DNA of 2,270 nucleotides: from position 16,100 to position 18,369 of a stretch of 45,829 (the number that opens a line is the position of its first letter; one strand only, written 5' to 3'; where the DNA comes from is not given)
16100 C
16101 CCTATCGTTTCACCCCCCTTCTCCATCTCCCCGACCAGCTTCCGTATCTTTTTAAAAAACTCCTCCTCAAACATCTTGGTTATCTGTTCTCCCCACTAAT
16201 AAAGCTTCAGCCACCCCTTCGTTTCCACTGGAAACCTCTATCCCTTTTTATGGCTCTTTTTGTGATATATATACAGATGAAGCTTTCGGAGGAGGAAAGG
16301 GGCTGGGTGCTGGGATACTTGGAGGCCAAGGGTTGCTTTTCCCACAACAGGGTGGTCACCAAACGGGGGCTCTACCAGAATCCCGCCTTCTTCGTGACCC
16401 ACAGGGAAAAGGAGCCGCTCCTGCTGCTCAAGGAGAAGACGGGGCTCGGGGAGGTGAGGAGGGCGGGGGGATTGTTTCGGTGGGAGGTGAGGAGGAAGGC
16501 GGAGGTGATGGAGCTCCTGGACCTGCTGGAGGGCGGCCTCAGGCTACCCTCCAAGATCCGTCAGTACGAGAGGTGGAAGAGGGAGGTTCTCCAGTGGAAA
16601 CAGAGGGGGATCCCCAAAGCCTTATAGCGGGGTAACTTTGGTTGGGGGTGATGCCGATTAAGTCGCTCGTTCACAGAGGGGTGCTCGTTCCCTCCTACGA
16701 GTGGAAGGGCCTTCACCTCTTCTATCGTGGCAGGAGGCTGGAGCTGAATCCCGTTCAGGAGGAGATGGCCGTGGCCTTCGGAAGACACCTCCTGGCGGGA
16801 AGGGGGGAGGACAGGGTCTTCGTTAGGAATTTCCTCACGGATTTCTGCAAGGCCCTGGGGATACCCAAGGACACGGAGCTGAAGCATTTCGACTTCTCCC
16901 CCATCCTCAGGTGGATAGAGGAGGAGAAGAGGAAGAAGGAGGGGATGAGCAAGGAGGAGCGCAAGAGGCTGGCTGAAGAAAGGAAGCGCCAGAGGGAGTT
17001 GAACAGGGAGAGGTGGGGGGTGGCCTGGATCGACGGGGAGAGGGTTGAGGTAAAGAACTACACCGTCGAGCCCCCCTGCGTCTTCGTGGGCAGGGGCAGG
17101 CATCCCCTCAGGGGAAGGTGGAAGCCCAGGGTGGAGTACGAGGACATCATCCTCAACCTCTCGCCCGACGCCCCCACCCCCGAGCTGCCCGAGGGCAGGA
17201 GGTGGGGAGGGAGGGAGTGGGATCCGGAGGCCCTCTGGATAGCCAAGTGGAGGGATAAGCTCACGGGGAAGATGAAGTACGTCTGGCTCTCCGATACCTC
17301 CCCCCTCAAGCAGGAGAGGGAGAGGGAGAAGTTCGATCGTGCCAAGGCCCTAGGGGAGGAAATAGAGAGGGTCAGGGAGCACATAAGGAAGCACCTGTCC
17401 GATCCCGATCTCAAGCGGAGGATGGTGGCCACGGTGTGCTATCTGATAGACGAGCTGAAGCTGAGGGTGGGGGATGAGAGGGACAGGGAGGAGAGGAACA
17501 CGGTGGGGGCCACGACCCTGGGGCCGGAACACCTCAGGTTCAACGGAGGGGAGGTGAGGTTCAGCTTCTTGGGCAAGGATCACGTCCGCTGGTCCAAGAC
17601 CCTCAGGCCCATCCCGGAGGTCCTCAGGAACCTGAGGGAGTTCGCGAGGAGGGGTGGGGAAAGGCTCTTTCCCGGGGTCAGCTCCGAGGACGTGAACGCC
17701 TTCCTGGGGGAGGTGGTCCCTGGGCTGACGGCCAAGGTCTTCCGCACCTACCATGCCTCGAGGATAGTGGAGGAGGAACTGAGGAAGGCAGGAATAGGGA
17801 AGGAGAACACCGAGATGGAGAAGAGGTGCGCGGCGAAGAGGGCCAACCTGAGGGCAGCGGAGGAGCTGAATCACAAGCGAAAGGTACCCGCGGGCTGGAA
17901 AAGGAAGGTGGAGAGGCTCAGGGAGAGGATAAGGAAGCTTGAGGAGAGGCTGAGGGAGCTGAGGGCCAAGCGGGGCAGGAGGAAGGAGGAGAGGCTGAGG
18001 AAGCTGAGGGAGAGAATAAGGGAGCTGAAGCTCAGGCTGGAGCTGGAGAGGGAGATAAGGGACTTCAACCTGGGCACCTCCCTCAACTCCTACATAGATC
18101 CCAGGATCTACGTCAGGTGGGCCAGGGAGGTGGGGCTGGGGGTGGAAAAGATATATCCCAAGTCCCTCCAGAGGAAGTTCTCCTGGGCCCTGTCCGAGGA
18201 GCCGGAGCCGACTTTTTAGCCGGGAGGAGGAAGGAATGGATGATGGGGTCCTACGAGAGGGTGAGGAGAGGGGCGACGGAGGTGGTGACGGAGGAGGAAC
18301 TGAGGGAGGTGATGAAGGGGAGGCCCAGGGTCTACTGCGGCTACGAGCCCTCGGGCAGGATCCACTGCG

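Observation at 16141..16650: Candidate replication origin: inverted ORB-like boxes, AT-rich tract and gene-orientation switch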

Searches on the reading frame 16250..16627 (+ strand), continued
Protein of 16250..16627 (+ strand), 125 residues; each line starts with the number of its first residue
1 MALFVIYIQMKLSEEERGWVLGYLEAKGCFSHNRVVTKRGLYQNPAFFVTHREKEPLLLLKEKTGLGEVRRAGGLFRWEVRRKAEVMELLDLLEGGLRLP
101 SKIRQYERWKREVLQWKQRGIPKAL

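Call 68: find_encoding_contigs(protein=P0016, flank=8000, max_places=3)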
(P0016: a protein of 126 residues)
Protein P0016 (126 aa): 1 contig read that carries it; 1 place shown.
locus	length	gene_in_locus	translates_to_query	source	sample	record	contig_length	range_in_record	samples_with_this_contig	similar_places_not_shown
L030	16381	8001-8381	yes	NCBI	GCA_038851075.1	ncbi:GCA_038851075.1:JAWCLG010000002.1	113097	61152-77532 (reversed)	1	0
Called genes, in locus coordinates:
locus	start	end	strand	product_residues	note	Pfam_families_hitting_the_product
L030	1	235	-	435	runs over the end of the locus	PF00464:SHMT, PF00155:Aminotran_1_2 (weak)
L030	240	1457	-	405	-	PF00291:PALP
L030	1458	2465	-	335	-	PF00208:ELFV_dehydrog (weak), PF00742:Homoserine_dh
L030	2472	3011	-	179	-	PF01842:ACT (weak), PF26798:ACT_10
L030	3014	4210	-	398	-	PF01676:Metalloenzyme, PF10143:PhosphMutase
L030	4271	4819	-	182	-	-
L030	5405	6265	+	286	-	PF08902:DUF1848 (faint), PF04055:Radical_SAM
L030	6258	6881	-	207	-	PF22175:Ogg-HhH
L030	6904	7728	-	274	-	-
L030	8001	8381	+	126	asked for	-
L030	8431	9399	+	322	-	PF00579:tRNA-synt_1b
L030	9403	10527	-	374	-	PF00801:PKD, PF03935:SKN1_KRE6_Sbg1, PF18911:PKD_4, PF00722:Glyco_hydro_16, PF26113:GH16_XgeA, PF03935:SKN1_KRE6_Sbg1 (weak)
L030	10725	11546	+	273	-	PF00142:Fer4_NifH (faint), PF01656:CbiA, PF06564:CBP_BcsQ, PF09140:MipZ (faint), PF10609:ParA, PF13614:AAA_31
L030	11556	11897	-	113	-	PF11345:DUF3147 (weak)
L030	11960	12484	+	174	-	PF01661:Macro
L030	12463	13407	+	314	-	PF00005:ABC_tran, PF13304:AAA_21, PF13732:DrrA1-3_C (weak)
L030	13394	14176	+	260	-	PF12679:ABC2_membrane_2, PF12698:ABC2_membrane_3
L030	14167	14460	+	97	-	PF10437:Lip_prot_lig_C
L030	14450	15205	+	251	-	PF21948:LplA-B_cat, PF03099:BPL_LplA_LipB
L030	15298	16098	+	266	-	-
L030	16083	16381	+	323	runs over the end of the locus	PF04055:Radical_SAM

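Call 69: find_encoding_contigs(protein=P0013, flank=8000, max_places=3)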
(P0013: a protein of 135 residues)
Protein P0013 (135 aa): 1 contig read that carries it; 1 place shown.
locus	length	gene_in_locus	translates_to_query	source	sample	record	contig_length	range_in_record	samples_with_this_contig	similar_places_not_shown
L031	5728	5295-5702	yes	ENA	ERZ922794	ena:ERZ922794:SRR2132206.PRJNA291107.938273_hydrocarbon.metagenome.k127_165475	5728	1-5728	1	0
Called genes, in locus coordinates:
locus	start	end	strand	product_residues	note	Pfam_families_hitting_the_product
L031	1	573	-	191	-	?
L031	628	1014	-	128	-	-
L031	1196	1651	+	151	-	PF13480:Acetyltransf_6 (weak), PF13527:Acetyltransf_9 (weak), PF13673:Acetyltransf_10, PF00583:Acetyltransf_1, PF13508:Acetyltransf_7, PF08445:FR47 (weak)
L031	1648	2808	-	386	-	PF13662:Toprim_4, PF01751:Toprim (weak), PF13155:Toprim_2 (weak)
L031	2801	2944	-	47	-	-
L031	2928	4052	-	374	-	PF14528:LAGLIDADG_3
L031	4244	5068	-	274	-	PF00142:Fer4_NifH (faint), PF01656:CbiA, PF06564:CBP_BcsQ, PF10609:ParA, PF13614:AAA_31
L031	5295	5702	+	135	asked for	PF00961:LAGLIDADG_1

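Call 71: list_cluster_members(proteins=[P0016, P0012, P0013, P0015, P0011])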
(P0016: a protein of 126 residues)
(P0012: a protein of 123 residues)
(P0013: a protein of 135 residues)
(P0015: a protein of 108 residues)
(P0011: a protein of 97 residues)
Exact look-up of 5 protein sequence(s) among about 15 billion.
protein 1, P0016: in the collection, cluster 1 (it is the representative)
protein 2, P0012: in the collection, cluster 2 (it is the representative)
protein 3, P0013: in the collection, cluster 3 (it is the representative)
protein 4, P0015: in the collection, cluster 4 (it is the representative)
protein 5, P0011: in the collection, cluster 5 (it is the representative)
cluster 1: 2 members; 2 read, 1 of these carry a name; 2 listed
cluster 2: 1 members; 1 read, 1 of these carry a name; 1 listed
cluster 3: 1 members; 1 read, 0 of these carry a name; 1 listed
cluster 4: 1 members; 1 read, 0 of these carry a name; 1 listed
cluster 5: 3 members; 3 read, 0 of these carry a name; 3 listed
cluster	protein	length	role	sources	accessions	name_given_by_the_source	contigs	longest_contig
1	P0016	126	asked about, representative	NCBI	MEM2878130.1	MAG: hypothetical protein QXG10_01035 [Candidatus Hadarchaeales archaeon]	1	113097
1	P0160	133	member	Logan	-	-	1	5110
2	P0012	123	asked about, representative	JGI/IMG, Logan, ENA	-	hypothetical protein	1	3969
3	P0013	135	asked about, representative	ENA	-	-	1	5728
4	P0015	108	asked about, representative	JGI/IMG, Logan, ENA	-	-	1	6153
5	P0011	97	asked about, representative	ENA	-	-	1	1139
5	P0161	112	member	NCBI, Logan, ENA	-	-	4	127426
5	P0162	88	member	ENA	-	-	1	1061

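Call 78: find_related_loci(query=A1, collection=viral_contigs, flank=3000)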
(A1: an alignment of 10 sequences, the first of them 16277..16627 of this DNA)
Query A1 (116 aa) in viral_contigs; peptide patterns used: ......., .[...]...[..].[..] (x = any residue, [..] = any of these).
69 stretches matched a pattern, but none encodes a relative of the query by tblastn (E <= 1e-3).

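Call 82: predict_structure(alignment_id=A1)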
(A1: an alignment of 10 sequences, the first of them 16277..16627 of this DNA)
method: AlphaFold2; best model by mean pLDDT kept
length: 116 residues; sequences in the alignment: 10
mean_pLDDT: 88.8   pTM: 0.79
mean pLDDT of the five models: 88.8, 86.3, 86.1, 85.7, 78.2
residues with pLDDT >= 90: 87; 70-90: 20; 50-70: 3; < 50: 6
segments of 3 or more residues with pLDDT < 50: 111-116
pLDDT, mean of each block of 10 residues (from residue 1): 86 96 83 88 97 96 95 94 93 95 82 42
secondary structure, 60 per line:
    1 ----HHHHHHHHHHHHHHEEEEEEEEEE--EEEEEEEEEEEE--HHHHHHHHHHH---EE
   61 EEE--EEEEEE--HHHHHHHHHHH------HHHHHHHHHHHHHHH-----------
elements in order: H5-18 E19-28 E31-42 H45-55 E59-63 E66-71 H74-84 H91-105

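Call 85: fold_search(model_id=the predicted structure, library=pdb)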
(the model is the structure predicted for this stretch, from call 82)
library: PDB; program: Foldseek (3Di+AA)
matches with E <= 10: 799; with E <= 0.001: 128
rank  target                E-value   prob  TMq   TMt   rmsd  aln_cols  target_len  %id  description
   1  3e54_A                2.1e-07  1.00  0.73  0.54   2.7       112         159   22  Archaeal Intron-encoded Homing Endonuclease I-Vdi141I Complexed With DNA (released 2008-12-30)
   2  5gkk_A                4.0e-07  1.00  0.74  0.60   2.9       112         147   20  Crystal structure of a homing endonuclease, I-TnaI (released 2017-07-12)
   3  3mxb_R                5.5e-07  1.00  0.65  0.51  10.1       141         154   14  Molecular basis of engineered meganuclease targeting of the endogenous human RAG1 locus (released 2010-10-06)
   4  2ex5_A                6.6e-07  1.00  0.76  0.45   2.8       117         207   19  Group I Intron-encoded Homing Endonuclease I-CeuI Complexed With DNA (released 2006-05-23)
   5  3mxb_A                6.6e-07  1.00  0.74  0.58   2.6       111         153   19  Molecular basis of engineered meganuclease targeting of the endogenous human RAG1 locus (released 2010-10-06)
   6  1t9i_A                7.0e-07  1.00  0.75  0.59   2.4       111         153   20  I-CreI(D20N)/DNA complex (released 2004-11-16)
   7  6fb8_B                7.0e-07  1.00  0.74  0.58   2.6       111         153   20  Crystal Structure of the I-CreI Homing Endonuclease D75N variant in complex with an altered version of its target DNA  (released 2018-07-18)
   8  3mxb_B                7.9e-07  1.00  0.73  0.57   2.6       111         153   20  Molecular basis of engineered meganuclease targeting of the endogenous human RAG1 locus (released 2010-10-06)
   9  2i3q_A                9.0e-07  1.00  0.74  0.58   2.7       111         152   20  Q44V mutant of Homing Endonuclease I-CreI (released 2006-09-05)
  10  4aae_B                9.0e-07  1.00  0.67  0.52  10.2       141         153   16  Crystal structure of the mutant D75N I-CreI in complex with an altered target (The four central bases, 2NN region, are (released 2012-05-02)
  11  1u0c_MODEL_1_A        9.5e-07  1.00  0.74  0.58   2.7       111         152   20  Y33C Mutant of Homing endonuclease I-CreI (released 2004-11-02)
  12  1n3e_A                9.5e-07  1.00  0.67  0.53  10.2       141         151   15  Crystal structure of I-CreI bound to a palindromic DNA sequence I (palindrome of left side of wildtype DNA target sequ (released 2003-06-03)
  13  2xe0_A                1.0e-06  1.00  0.72  0.57   2.8       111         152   21  Molecular basis of engineered meganuclease targeting of the endogenous human RAG1 locus (released 2010-09-29)
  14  2i3p_A                1.0e-06  1.00  0.66  0.52  10.2       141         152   16  K28R mutant of Homing Endonuclease I-CreI (released 2006-09-05)
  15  2vbl_B                1.1e-06  1.00  0.73  0.58   2.7       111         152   21  Molecular basis of human XPC gene recognition and cleavage by engineered homing endonuclease heterodimers (released 2008-10-28)
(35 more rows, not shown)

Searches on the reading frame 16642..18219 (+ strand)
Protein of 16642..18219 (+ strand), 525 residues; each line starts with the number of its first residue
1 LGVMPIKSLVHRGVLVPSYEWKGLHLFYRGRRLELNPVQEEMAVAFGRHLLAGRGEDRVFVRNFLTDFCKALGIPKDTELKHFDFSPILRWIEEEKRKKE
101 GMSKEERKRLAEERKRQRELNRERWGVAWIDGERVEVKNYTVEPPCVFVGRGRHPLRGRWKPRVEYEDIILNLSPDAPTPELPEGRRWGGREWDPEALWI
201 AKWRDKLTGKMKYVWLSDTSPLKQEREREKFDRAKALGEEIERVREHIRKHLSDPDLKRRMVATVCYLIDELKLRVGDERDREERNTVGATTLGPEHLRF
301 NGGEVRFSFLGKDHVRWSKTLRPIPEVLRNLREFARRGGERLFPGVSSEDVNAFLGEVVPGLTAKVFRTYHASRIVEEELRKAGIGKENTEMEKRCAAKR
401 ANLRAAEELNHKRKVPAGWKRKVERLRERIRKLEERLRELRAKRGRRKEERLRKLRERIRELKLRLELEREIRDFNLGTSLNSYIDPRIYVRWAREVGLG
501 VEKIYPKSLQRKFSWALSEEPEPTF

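Call 7: search_protein_families(library=pfam, proteins=[window:16642-18219:+], max_evalue=0.01)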
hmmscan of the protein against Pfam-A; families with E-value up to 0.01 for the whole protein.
window:16642-18219:+ (525 aa): 3 families
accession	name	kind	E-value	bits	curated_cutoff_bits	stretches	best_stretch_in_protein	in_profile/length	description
PF01028.25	Topoisom_I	-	2.1e-60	204.4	23.7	1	220-442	2-226/228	Eukaryotic DNA topoisomerase I, catalytic core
PF02919.20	Topoisom_I_N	-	8.7e-54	182.7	25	1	7-216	4-213/213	Eukaryotic DNA topoisomerase I, DNA binding fragment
PF14370.11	Topo_C_assoc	-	9.6e-20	70.7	25.1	1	457-522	2-67/70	C-terminal topoisomerase domain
